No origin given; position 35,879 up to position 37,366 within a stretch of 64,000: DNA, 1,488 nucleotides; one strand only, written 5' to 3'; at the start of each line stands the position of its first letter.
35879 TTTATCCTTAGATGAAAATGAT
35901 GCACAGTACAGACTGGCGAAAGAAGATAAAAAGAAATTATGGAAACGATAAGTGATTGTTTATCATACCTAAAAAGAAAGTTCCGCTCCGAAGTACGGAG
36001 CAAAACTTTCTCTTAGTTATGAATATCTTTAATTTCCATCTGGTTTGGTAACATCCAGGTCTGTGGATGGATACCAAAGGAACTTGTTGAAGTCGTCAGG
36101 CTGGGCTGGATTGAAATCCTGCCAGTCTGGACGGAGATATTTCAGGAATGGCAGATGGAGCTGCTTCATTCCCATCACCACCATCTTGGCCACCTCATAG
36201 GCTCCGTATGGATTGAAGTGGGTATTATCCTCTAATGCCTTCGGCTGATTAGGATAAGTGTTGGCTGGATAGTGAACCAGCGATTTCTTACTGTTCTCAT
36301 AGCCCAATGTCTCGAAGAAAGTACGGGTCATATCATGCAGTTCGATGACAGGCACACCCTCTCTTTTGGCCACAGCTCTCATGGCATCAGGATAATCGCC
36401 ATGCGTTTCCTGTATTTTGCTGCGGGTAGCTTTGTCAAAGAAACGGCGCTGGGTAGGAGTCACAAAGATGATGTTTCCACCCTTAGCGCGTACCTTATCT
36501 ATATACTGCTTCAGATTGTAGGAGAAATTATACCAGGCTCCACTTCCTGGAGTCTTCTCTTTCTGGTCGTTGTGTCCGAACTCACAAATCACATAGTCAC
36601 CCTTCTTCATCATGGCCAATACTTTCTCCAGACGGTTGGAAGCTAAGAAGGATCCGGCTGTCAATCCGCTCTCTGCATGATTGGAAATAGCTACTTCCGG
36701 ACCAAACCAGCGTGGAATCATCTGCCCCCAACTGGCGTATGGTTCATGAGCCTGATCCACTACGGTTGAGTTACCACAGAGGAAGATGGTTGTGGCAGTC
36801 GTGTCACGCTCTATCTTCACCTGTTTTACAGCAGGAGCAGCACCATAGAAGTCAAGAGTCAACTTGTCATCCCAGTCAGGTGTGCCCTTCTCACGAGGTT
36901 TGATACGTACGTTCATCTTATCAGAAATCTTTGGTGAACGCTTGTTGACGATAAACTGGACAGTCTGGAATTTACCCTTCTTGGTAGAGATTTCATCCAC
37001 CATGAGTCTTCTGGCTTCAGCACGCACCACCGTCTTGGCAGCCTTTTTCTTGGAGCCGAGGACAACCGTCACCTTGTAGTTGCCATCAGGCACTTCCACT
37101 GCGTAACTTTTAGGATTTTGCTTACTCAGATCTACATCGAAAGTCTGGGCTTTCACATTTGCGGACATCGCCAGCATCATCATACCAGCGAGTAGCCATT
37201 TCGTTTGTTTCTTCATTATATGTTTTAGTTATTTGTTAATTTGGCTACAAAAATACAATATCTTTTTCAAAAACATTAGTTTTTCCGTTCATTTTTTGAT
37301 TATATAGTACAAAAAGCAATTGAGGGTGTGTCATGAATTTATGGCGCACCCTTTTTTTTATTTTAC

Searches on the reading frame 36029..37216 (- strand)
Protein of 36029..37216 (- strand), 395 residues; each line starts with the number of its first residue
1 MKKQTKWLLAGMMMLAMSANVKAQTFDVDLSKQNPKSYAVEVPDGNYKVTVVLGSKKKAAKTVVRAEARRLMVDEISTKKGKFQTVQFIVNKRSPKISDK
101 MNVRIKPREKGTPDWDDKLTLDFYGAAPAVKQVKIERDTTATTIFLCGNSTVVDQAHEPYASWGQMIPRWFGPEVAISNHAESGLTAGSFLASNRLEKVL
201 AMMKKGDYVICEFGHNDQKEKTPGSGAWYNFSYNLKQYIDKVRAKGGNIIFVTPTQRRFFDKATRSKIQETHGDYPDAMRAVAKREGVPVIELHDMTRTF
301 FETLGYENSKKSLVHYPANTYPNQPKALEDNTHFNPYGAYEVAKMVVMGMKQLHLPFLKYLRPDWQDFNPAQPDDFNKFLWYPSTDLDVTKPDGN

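Call 5: search_protein_families(library=pfam, proteins=[window:36029-37216:-])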
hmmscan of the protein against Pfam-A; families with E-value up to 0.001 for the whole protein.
window:36029-37216:- (395 aa): 3 families
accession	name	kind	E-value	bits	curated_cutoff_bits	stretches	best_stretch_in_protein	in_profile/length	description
PF13472.12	Lipase_GDSL_2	-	2.6e-15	57.8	32.9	1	149-299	4-155/178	GDSL-like Lipase/Acylhydrolase family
PF00657.28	Lipase_GDSL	-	2.4e-05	25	23.6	1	156-344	13-206/208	GDSL-like Lipase/Acylhydrolase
PF25182.1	NonGDSL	-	0.00017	21.4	80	1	172-303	64-182/220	Non-GDSL lipase-like family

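Call 31: find_encoding_contigs(protein=window:36029-37216:-, flank=8000, max_places=10)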
Protein window:36029-37216:- (395 aa): 23 contigs read that carry it; 10 places shown.
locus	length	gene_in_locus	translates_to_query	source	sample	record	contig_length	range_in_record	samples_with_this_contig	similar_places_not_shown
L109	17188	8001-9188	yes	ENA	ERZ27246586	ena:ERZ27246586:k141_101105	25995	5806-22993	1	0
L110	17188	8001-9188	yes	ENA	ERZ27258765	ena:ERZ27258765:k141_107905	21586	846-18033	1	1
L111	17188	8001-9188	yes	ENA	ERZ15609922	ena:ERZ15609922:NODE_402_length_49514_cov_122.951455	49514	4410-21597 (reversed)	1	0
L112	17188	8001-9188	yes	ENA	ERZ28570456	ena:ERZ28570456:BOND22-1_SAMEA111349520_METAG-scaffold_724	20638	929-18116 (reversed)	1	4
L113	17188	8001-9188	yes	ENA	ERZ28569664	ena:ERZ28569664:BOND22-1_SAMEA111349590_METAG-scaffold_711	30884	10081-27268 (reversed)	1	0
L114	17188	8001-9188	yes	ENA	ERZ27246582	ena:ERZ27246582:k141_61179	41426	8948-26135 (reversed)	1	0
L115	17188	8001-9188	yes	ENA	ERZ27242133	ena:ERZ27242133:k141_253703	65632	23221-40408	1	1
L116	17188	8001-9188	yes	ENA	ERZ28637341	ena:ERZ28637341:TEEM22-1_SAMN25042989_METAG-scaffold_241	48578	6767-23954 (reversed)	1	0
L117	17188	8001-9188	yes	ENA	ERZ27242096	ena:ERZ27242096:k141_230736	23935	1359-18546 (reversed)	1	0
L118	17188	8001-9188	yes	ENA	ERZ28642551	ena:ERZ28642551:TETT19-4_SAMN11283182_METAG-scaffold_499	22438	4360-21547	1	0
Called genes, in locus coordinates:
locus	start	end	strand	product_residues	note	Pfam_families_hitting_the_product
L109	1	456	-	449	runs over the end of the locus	PF00578:AhpC-TSA, PF08534:Redoxin, PF00085:Thioredoxin, PF13098:Thioredoxin_2 (weak), PF13905:Thioredoxin_8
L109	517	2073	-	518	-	PF16407:PKD_2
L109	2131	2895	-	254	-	PF16132:DUF4843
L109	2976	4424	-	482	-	PF14322:SusD-like_3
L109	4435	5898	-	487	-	PF00593:TonB_dep_Rec_b-barrel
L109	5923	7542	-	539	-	PF13620:CarboxypepD_reg (weak), PF13715:CarbopepD_reg_2, PF07715:Plug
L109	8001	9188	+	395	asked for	PF00657:Lipase_GDSL (faint), PF13472:Lipase_GDSL_2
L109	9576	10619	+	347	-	PF08240:ADH_N, PF00107:ADH_zinc_N (weak), PF13602:ADH_zinc_N_2 (faint)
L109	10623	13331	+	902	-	PF13734:Inhibitor_I69, PF01640:Peptidase_C10, PF18962:Por_Secre_tail (faint)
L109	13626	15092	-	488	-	-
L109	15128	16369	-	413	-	PF18942:DUF5689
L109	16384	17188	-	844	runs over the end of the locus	-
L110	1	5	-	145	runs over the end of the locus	PF00011:HSP20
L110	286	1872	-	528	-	PF09820:AAA-ATPase_like, PF08011:PDDEXK_9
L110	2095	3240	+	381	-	PF02595:Gly_kinase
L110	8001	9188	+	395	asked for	PF00657:Lipase_GDSL (faint), PF13472:Lipase_GDSL_2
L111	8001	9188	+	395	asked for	PF00657:Lipase_GDSL (faint), PF13472:Lipase_GDSL_2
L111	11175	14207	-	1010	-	-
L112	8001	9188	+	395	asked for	PF00657:Lipase_GDSL (faint), PF13472:Lipase_GDSL_2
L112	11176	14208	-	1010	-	-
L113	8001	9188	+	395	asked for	PF00657:Lipase_GDSL (faint), PF13472:Lipase_GDSL_2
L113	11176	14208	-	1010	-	-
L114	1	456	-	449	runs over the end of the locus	PF00578:AhpC-TSA, PF08534:Redoxin, PF00085:Thioredoxin, PF13098:Thioredoxin_2 (weak), PF13905:Thioredoxin_8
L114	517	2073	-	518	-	PF16407:PKD_2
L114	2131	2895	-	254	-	PF16132:DUF4843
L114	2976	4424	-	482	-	PF14322:SusD-like_3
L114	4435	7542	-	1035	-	PF13620:CarboxypepD_reg (faint), PF13715:CarbopepD_reg_2, PF07715:Plug, PF00593:TonB_dep_Rec_b-barrel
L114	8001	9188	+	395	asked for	PF00657:Lipase_GDSL (faint), PF13472:Lipase_GDSL_2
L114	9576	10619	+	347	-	PF08240:ADH_N, PF00107:ADH_zinc_N (weak), PF13602:ADH_zinc_N_2 (faint)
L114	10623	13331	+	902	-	PF13734:Inhibitor_I69, PF01640:Peptidase_C10, PF18962:Por_Secre_tail (faint)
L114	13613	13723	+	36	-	-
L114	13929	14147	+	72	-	-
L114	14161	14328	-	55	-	-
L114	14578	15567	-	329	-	PF03741:TerC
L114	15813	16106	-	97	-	-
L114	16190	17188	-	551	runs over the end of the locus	PF00135:COesterase, PF20434:BD-FAE (weak), PF07859:Abhydrolase_3 (faint)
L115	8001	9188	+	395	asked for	PF00657:Lipase_GDSL (faint), PF13472:Lipase_GDSL_2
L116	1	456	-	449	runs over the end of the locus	PF00578:AhpC-TSA, PF08534:Redoxin, PF00085:Thioredoxin, PF13098:Thioredoxin_2 (weak), PF13905:Thioredoxin_8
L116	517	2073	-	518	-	PF16407:PKD_2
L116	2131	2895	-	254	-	PF16132:DUF4843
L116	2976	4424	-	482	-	PF14322:SusD-like_3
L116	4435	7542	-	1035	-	PF13620:CarboxypepD_reg (faint), PF13715:CarbopepD_reg_2, PF07715:Plug, PF00593:TonB_dep_Rec_b-barrel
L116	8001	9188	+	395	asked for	PF00657:Lipase_GDSL (faint), PF13472:Lipase_GDSL_2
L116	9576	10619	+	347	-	PF08240:ADH_N, PF00107:ADH_zinc_N (weak), PF13602:ADH_zinc_N_2 (faint)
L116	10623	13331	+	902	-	PF13734:Inhibitor_I69, PF01640:Peptidase_C10, PF18962:Por_Secre_tail (faint)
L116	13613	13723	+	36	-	-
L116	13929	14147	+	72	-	-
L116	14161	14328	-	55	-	-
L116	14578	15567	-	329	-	PF03741:TerC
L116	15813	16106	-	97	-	-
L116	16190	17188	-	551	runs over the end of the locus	PF00135:COesterase, PF20434:BD-FAE (weak), PF07859:Abhydrolase_3 (faint)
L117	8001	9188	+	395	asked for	PF00657:Lipase_GDSL (faint), PF13472:Lipase_GDSL_2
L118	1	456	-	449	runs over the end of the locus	PF00578:AhpC-TSA, PF08534:Redoxin, PF00085:Thioredoxin, PF13098:Thioredoxin_2 (weak), PF13905:Thioredoxin_8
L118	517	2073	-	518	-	PF16407:PKD_2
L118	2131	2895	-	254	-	PF16132:DUF4843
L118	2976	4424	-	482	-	PF14322:SusD-like_3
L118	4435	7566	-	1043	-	PF13620:CarboxypepD_reg (faint), PF13715:CarbopepD_reg_2, PF07715:Plug, PF00593:TonB_dep_Rec_b-barrel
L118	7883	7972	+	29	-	-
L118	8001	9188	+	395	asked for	PF00657:Lipase_GDSL (faint), PF13472:Lipase_GDSL_2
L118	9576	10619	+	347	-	PF08240:ADH_N, PF00107:ADH_zinc_N (weak), PF13602:ADH_zinc_N_2 (faint)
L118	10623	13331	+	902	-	PF13734:Inhibitor_I69, PF13529:Peptidase_C39_2 (faint), PF01640:Peptidase_C10, PF18962:Por_Secre_tail (faint)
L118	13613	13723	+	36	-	-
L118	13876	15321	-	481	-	PF01637:ATPase_2, PF13191:AAA_16 (weak), PF13173:AAA_14, PF13401:AAA_22 (weak)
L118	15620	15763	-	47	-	-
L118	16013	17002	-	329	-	PF03741:TerC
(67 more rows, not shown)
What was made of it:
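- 36029..37216 (-): GDSL-family lipase/acylhydrolase gene, the conserved upstream neighbour. calls 5, 31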
